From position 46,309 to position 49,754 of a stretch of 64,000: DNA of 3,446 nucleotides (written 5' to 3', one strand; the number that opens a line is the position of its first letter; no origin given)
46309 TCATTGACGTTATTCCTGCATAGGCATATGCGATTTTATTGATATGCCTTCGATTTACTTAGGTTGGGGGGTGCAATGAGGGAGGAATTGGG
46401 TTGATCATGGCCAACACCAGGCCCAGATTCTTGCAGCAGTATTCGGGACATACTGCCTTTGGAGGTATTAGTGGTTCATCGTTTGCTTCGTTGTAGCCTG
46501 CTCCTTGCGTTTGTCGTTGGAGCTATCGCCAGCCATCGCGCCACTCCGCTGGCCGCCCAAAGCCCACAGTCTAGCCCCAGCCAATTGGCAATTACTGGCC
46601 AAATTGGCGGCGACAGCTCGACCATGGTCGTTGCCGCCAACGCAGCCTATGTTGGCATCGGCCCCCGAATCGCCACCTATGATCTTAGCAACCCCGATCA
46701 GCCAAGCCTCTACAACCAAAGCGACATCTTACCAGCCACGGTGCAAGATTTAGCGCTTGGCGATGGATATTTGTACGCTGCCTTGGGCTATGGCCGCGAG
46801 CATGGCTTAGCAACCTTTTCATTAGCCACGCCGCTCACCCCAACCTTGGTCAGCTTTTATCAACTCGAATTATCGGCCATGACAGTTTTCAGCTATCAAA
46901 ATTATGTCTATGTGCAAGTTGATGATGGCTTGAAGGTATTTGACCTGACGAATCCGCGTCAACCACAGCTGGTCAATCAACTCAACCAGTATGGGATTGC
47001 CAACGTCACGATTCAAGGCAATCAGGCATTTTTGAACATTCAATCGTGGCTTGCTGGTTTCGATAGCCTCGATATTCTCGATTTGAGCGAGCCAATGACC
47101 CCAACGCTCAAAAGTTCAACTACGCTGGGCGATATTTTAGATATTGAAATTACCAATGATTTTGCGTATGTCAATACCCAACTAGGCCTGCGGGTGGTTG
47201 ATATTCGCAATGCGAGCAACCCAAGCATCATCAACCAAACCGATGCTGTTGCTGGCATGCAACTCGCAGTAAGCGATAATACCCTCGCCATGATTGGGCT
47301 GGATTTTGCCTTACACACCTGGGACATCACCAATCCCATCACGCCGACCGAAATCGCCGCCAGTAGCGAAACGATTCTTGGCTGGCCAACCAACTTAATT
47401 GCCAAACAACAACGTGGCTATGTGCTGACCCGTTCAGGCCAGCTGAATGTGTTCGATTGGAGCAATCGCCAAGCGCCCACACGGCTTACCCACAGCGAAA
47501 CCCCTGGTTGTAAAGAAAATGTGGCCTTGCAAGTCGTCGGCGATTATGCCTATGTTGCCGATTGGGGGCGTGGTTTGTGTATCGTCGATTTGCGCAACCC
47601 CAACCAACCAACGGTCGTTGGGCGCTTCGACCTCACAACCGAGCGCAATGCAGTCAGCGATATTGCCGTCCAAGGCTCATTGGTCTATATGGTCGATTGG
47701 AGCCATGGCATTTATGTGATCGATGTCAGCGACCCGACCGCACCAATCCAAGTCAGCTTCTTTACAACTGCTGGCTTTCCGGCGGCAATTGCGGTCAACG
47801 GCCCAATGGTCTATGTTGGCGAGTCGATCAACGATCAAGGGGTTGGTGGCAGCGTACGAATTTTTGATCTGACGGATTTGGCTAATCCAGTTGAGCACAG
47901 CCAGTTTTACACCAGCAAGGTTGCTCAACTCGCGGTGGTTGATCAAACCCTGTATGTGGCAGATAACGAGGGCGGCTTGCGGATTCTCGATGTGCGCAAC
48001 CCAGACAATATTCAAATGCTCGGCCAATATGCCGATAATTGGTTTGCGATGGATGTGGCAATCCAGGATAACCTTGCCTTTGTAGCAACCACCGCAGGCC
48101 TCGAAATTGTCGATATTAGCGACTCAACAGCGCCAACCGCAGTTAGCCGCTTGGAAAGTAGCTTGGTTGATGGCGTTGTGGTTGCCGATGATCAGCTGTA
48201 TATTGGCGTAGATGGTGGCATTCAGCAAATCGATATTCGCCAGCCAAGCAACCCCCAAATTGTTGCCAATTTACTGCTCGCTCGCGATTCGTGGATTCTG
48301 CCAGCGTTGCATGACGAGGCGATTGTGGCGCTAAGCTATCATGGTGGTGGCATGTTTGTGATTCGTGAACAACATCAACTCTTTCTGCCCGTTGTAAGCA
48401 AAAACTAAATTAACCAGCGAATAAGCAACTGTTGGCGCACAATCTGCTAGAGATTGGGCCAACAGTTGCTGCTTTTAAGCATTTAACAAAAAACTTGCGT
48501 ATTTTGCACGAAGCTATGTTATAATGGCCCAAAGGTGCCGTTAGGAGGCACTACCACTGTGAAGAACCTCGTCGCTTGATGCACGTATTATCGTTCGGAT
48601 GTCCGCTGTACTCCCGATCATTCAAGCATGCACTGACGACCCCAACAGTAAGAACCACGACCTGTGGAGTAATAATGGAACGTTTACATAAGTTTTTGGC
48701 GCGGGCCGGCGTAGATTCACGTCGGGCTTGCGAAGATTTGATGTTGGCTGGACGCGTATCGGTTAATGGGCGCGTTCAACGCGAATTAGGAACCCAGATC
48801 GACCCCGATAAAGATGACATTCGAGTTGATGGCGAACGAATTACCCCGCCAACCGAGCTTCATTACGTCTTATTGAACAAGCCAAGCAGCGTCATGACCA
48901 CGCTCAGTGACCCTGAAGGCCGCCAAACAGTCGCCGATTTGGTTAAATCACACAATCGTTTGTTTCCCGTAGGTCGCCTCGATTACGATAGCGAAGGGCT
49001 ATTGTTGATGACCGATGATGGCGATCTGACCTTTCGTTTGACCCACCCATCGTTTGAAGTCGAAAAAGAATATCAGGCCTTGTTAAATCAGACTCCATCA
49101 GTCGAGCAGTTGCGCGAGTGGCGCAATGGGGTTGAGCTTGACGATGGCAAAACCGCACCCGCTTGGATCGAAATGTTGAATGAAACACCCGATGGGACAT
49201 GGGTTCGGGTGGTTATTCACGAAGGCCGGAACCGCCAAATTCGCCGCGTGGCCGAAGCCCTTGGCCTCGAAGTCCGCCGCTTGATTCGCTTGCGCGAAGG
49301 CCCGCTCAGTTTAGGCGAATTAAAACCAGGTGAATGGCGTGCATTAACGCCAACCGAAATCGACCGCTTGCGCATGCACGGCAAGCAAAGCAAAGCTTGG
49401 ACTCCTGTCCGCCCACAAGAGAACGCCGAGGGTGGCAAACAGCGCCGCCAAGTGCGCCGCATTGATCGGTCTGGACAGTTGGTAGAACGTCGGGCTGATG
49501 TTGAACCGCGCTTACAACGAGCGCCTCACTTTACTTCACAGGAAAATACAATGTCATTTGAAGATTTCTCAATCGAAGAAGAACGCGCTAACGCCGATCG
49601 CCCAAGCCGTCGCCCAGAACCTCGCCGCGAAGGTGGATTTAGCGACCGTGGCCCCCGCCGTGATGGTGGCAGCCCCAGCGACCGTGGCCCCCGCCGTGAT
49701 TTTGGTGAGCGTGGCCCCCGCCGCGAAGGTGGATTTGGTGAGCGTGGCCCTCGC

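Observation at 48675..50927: RluB pseudouridine synthase with a roughly 470-aa (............)n tail encoded by about 35 tandem 39/42-nt repeats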

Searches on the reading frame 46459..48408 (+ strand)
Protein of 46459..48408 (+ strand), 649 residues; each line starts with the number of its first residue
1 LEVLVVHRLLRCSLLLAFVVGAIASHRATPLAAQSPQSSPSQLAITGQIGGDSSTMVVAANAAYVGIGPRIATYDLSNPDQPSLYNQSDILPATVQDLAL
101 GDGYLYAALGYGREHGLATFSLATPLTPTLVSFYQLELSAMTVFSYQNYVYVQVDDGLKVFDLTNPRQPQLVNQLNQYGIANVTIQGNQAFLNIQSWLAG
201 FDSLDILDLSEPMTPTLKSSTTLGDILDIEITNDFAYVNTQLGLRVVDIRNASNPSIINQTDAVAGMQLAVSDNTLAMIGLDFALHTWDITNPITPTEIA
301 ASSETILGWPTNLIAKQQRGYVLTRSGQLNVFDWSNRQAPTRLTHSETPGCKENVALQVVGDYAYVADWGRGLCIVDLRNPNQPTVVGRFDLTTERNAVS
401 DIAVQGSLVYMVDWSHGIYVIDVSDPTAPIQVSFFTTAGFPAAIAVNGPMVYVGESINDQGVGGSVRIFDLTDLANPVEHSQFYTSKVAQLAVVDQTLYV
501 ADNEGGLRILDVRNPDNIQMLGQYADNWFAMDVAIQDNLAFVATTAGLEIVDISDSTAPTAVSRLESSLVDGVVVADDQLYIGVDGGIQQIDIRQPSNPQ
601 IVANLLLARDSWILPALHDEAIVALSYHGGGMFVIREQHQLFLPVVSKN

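Call 3: search_protein_families(library=pfam, proteins=[window:46459-48408:+], max_evalue=0.01)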
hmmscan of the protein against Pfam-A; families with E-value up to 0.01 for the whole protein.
window:46459-48408:+ (649 aa): 9 families
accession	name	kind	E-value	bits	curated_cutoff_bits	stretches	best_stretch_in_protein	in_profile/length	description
PF08309.17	LVIVD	-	1.4e-44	149.5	20.2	5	357-391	7-41/42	LVIVD repeat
PF16819.11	DUF5074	-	2e-06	27.6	27.2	1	313-425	57-172/353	Domain of unknown function (DUF5074)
PF09826.15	Beta_propel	-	6.1e-06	25.8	22.4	0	418-593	329-492/495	Beta propeller domain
PF03478.24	Beta-prop_KIB1-4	-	0.00017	21.7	27.4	0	308-359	112-153/242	KIB1-4 beta-propeller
PF21544.3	PorZ_N_b_propeller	-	0.00031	21.5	27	0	219-254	74-109/154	TSS9, PorZ, N-terminal beta-propeller domain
PF24796.1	WDR55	-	0.00034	20.2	200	0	465-570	76-183/296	WDR55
PF05694.17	SBP56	-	0.0014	18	34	0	402-508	311-418/453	56kDa selenium binding protein (SBP56)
PF24807.1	WD40_CDC20-Fz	-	0.003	17.3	200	0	464-518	73-126/292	CDC20/Fizzy WD40 domain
PF23366.1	Beta-prop_HVO_0234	-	0.0087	16.1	27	0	385-470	33-109/274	HVO_0234-like, beta propeller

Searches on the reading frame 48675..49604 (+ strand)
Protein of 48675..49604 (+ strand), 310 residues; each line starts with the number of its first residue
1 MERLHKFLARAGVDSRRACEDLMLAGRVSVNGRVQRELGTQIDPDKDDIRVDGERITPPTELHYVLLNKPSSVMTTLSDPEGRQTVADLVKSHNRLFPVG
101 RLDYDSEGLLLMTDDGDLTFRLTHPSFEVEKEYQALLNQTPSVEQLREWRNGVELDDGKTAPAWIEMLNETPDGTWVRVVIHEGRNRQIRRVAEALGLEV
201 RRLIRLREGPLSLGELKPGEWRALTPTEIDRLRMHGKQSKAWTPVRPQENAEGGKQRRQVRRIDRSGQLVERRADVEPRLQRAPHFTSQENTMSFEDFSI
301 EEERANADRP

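Call 8: find_related_loci(query=window:48675-49604:+, collection=genome_contigs, flank=4000)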
Query window:48675-49604:+ (310 aa) in genome_contigs; peptide patterns used: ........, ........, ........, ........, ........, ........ (x = any residue, [..] = any of these).
122 stretches matched a pattern; 50 encode a relative of the query (tblastn E <= 1e-3); 49 distinct loci.
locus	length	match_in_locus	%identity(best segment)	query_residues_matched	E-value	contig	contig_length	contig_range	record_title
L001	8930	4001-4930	100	1-310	0e+0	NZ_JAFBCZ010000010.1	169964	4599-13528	Herpetosiphon giganteus strain DSM 589 Ga0454001_10, whole genome shotgun sequence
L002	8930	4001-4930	99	1-310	0e+0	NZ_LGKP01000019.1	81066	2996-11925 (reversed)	Herpetosiphon geysericola strain DSM 7119 contig_22, whole genome shotgun sequence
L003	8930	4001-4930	97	1-310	0e+0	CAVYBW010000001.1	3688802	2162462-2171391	MAG: uncultured Chloroflexia bacterium isolate MFD03066.bin.1.57 genome assembly, contig: contig_14780, whole genome sho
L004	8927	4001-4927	95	1-310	0e+0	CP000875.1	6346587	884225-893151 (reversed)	Herpetosiphon aurantiacus DSM 785, complete genome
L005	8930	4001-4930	99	1-310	0e+0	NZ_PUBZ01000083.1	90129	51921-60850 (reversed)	Herpetosiphon llansteffanensis strain CA052B NODE_21_length_90129_cov_31_735_ID_4182, whole genome shotgun sequence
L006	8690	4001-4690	56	2-231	9e-78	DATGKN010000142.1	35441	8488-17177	MAG TPA_asm: Chloroflexota bacterium isolate SMAG_U9860 k141_277978, whole genome shotgun sequence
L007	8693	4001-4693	47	4-233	9e-62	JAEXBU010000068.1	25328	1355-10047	MAG: Bacillota bacterium isolate OH_SFB_84 k127_330172, whole genome shotgun sequence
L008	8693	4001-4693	48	3-233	1e-60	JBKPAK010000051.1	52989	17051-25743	MAG: Candidatus Methylomirabilota bacterium isolate GB_HAYS_MAG_00007 GB_HAYS_000000770315, whole genome shotgun sequenc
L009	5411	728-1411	48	3-233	1e-59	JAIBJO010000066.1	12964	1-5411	MAG: Actinomycetota bacterium isolate CR_Sed_300A_bin.98 scaffold_1084, whole genome shotgun sequence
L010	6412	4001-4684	49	3-233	8e-59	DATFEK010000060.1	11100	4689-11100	MAG TPA_asm: Gaiellaceae bacterium isolate SMAG_U8605 k141_41115, whole genome shotgun sequence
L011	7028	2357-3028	49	3-229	4e-58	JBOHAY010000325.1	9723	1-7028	MAG: Gaiellaceae bacterium isolate SC-S_metawrap_bin.97 k127_7055030, whole genome shotgun sequence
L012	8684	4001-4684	48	3-233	2e-57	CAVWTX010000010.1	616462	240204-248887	MAG: uncultured Thermoleophilia bacterium isolate MFD00962.bin.2.40 genome assembly, contig: contig_20074, whole genome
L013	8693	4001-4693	46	3-233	3e-57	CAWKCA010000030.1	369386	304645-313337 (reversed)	MAG: uncultured Candidatus Rokubacteria bacterium isolate MFD00962.bin.2.94 genome assembly, contig: contig_22577, whole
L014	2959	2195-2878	48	3-233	5e-57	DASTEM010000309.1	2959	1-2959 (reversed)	MAG TPA_asm: Gaiellaceae bacterium isolate SMAG_U847 k141_1236914, whole genome shotgun sequence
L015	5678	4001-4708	46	2-232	2e-55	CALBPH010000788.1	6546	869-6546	MAG TPA_asm: uncultured Leptolyngbya sp. isolate SRR3401488_bin.76_CONCOCT_v1.1_MAG genome assembly, contig: ERZ1740052.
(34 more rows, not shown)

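Call 22: search_protein_representatives(protein=window:48675-49469:+)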
Query: 265 residues. Proteins with E-value up to 0.001 (for the whole library): 30995; up to 1e-10: 18623; up to 1e-30: 6781. The best 150 are listed.
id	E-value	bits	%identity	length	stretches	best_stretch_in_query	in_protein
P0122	3.9e-165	563.8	95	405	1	1-265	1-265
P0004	1.4e-123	427.6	75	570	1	1-251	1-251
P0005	4.8e-123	425.8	72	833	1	1-264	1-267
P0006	1.3e-121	421.1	76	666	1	1-251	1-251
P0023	7.9e-89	313.7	60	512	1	2-249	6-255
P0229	1.3e-88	312.9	60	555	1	1-239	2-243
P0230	1.4e-88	312.8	62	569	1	1-238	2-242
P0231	6.2e-88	310.7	59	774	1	1-247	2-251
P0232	6.5e-88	310.7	61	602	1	1-239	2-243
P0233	3.7e-87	308.2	60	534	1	2-241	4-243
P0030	7.1e-87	307.3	58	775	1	1-253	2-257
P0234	3.9e-86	304.8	57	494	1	2-259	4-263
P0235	8.3e-86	303.8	60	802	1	1-245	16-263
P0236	1.2e-85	303.3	58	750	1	1-263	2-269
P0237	1.3e-85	303.1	59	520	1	2-240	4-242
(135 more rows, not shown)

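Call 30: search_solved_structures(query=window:48675-49469:+, show_alignments=3, max_evalue=1e-10)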
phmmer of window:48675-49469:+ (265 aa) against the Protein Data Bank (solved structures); distinct sequences matched with E-value up to 1e-10: 8.
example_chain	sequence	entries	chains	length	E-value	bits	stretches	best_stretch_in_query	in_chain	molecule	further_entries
4lab_A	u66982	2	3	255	8.4e-41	143.1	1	2-232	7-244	Ribosomal large subunit pseudouridine synthase B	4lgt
9cl9_A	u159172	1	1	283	9.6e-41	142.9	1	2-233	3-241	Ribosomal large subunit pseudouridine synthase B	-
3dh3_A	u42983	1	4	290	6.6e-34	120.5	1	3-241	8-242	Ribosomal large subunit pseudouridine synthase F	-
2oml_A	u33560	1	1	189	3.5e-30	108.3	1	63-225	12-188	Ribosomal large subunit pseudouridine synthase E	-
2olw_A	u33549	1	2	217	5.3e-30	107.7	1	63-225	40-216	Ribosomal large subunit pseudouridine synthase E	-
1ksk_A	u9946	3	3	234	3.3e-28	101.8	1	3-229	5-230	RIBOSOMAL SMALL SUBUNIT PSEUDOURIDINE SYNTHASE A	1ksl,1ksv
2gml_A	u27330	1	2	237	2.8e-25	92.2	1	61-246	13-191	Ribosomal large subunit pseudouridine synthase F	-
1vio_A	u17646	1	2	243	6.3e-23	84.5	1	3-236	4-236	Ribosomal small subunit pseudouridine synthase A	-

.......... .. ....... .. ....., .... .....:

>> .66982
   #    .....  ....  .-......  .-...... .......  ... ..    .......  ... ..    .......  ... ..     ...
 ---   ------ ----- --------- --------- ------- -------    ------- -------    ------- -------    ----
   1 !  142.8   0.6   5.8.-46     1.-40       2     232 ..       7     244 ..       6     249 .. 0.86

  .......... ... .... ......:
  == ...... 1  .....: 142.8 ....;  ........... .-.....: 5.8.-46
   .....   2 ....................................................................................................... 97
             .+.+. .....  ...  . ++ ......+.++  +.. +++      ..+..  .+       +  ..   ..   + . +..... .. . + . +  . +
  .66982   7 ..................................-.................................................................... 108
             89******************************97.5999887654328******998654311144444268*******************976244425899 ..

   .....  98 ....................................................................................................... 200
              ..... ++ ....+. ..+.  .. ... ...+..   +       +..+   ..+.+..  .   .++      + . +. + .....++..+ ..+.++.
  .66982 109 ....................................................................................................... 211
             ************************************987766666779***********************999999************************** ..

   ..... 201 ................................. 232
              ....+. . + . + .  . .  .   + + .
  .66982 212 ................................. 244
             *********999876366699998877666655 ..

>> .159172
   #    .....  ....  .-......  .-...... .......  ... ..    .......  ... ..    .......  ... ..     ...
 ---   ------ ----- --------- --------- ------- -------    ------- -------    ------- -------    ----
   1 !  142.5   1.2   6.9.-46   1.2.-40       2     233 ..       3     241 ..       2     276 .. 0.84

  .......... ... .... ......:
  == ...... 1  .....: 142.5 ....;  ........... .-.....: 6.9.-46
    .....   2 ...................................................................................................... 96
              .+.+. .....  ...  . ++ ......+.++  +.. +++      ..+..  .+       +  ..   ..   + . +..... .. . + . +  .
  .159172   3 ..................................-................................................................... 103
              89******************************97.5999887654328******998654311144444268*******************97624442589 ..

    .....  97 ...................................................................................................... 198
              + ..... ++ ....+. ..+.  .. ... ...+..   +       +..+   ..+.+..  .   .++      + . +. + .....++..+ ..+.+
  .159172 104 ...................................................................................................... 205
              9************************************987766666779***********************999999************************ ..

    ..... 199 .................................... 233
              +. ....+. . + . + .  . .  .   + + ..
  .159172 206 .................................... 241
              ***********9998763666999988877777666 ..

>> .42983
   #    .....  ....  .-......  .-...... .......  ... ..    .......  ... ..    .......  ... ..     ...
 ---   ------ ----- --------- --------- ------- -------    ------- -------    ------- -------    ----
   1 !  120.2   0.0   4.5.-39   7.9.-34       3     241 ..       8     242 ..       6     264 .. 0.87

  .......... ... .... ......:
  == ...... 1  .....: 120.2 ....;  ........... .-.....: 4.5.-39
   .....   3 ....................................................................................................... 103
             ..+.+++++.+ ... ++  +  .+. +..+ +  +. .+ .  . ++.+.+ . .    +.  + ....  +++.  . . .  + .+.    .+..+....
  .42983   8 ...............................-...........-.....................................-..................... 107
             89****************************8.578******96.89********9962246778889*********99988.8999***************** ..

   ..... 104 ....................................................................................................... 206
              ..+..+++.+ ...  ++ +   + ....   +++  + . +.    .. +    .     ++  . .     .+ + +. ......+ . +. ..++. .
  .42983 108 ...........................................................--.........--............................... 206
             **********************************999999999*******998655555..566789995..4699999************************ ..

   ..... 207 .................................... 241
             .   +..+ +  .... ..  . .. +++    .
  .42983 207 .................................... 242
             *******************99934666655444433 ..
